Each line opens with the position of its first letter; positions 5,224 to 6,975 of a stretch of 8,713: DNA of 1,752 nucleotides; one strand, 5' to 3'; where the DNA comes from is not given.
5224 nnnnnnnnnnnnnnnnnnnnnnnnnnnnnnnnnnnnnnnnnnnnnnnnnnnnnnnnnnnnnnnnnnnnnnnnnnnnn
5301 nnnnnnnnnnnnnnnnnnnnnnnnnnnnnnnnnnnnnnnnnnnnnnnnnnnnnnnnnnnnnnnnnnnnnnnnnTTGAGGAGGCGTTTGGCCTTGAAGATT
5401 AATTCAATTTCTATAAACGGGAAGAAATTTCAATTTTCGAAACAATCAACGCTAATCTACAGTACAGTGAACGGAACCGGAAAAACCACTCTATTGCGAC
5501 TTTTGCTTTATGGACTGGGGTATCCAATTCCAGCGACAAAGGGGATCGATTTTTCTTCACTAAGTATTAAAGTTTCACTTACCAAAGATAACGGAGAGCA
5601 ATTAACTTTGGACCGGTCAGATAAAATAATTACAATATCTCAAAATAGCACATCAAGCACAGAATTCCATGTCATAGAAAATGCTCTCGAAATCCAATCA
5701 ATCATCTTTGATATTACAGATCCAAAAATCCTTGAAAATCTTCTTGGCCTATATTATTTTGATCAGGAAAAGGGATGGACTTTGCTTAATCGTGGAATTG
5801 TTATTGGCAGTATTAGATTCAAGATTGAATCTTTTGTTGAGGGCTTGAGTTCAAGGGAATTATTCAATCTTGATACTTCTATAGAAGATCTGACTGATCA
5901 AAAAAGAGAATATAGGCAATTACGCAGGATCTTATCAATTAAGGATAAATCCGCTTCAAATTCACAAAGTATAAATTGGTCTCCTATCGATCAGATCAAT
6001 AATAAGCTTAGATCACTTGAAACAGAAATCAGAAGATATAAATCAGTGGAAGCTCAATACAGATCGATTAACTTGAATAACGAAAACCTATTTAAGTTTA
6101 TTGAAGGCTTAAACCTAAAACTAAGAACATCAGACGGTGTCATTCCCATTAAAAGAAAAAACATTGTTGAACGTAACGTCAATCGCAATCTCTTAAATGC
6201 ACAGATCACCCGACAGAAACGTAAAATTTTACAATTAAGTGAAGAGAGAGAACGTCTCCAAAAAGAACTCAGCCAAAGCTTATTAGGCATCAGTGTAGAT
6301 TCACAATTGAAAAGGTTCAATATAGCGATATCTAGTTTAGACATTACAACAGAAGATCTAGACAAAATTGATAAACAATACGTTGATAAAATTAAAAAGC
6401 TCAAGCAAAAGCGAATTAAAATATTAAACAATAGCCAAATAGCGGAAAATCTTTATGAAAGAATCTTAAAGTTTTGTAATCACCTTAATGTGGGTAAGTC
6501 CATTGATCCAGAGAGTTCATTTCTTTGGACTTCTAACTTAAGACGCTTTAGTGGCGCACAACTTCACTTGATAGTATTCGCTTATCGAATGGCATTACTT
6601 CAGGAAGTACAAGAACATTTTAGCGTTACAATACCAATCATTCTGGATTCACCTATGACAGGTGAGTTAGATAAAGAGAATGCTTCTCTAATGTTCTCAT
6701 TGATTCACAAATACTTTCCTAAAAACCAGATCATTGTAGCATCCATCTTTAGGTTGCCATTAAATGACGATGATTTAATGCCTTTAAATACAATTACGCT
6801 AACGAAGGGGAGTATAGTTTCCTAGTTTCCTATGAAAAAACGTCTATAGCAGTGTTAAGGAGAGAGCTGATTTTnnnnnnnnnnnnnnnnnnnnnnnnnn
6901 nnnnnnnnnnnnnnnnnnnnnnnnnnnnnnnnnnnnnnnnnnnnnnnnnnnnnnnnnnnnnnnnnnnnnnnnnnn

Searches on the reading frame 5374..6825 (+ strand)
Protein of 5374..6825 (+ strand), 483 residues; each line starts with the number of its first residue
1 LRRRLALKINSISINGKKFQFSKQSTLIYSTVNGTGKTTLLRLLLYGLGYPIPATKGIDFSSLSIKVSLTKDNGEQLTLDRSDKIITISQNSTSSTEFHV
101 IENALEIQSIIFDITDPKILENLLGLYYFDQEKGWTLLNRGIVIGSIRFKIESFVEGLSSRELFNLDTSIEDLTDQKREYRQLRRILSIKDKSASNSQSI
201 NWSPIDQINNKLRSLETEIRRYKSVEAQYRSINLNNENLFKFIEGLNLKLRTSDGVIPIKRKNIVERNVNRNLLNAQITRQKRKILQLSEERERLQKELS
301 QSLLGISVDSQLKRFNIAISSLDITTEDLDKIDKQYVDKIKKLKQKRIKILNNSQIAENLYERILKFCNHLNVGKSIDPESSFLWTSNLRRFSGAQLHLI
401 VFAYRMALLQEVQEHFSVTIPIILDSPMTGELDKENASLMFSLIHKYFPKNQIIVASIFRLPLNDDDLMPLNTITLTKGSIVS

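Call 5: search_protein_families(library=pfam, proteins=[window:5374-6825:+], max_evalue=0.01)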
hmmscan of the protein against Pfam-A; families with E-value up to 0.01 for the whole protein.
window:5374-6825:+ (483 aa): 1 family
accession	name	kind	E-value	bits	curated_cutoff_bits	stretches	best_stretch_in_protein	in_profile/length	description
PF02463.25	SMC_N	-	2.4e-05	24.3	40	1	17-458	18-197/220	RecF/RecN/SMC N terminal domain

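Call 6: search_protein_families(library=padloc, proteins=[window:5374-6825:+], max_evalue=0.01)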
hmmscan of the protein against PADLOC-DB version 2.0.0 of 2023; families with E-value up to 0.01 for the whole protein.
window:5374-6825:+ (483 aa): 11 families
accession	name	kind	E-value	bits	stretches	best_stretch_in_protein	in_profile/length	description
PDLC04663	PDC-M46B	-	4.5e-126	419.7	1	8-471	2-471/483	-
PDLC03860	LmuB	-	6.8e-22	75.7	2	274-457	331-518/565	-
PDLC00252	LmuB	-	1.7e-16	58.1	2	16-225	18-245/554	AAA ATPase domain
PDLC03859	LmuB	-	5.8e-15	53.5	2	201-456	342-582/611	-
PDLC00249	LmuB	-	1.2e-14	52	1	264-456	322-519/565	AAA ATPase domain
PDLC00257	LmuB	-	2.7e-11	41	2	261-458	334-529/571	AAA ATPase domain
PDLC00254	LmuB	-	6.2e-11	39.7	1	272-458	329-517/563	AAA ATPase domain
PDLC00263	LmuB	-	3.5e-06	25.1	1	7-99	6-102/204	AAA ATPase domain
PDLC00253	LmuB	-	6e-06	23.1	1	322-457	380-517/567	AAA ATPase domain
PDLC04140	mad8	-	0.0011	16.5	1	19-189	22-126/314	mads_8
PDLC03864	LmuB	-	0.0056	13.3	0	422-460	594-635/657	-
